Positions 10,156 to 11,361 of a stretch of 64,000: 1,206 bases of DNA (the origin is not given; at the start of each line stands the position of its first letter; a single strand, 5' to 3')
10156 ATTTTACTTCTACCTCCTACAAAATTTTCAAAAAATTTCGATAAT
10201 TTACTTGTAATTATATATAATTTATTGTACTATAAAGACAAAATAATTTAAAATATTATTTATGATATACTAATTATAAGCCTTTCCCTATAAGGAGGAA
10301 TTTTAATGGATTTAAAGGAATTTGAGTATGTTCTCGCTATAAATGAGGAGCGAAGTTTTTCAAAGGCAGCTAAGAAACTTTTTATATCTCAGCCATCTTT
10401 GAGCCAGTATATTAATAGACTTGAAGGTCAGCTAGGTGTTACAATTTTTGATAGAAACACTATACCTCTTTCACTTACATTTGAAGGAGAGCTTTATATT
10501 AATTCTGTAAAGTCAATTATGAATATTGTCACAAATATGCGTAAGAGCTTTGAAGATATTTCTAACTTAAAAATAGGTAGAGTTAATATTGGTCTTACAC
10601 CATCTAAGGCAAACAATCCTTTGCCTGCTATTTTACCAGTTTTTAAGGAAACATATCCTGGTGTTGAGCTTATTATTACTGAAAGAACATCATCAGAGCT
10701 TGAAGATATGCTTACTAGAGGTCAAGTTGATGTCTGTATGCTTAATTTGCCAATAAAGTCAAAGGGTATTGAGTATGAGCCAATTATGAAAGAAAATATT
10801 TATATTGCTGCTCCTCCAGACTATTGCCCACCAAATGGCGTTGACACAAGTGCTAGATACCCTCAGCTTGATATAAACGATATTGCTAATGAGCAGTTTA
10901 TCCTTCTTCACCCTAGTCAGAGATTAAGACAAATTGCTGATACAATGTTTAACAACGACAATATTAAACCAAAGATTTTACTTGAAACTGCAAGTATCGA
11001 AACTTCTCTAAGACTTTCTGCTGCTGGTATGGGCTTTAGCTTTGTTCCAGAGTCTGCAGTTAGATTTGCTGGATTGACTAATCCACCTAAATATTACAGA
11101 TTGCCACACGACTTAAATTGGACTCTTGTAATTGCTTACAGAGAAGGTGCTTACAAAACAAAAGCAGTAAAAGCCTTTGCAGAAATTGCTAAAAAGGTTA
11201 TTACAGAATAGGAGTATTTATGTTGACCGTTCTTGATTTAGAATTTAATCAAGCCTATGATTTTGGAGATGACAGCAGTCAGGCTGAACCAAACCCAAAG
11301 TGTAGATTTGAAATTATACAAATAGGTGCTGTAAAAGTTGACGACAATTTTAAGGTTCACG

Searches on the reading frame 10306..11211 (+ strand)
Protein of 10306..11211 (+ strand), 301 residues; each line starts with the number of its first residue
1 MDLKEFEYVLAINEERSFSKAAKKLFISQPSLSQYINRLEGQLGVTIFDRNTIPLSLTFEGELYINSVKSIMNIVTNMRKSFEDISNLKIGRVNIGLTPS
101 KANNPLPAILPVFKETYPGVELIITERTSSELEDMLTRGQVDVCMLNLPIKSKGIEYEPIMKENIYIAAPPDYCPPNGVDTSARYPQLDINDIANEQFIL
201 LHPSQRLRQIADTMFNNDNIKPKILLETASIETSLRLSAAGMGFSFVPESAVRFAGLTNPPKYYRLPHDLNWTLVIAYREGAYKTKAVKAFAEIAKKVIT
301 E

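Call 49: search_protein_families(library=pfam, proteins=[window:10306-11211:+])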
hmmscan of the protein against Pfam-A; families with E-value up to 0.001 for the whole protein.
window:10306-11211:+ (301 aa): 2 families
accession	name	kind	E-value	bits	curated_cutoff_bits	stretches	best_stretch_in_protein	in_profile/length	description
PF03466.25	LysR_substrate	-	7.9e-41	140.2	28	1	90-297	5-206/209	LysR substrate binding domain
PF00126.33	HTH_1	-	2.5e-18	66.2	26.6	1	3-62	1-60/60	Bacterial regulatory helix-turn-helix protein, lysR family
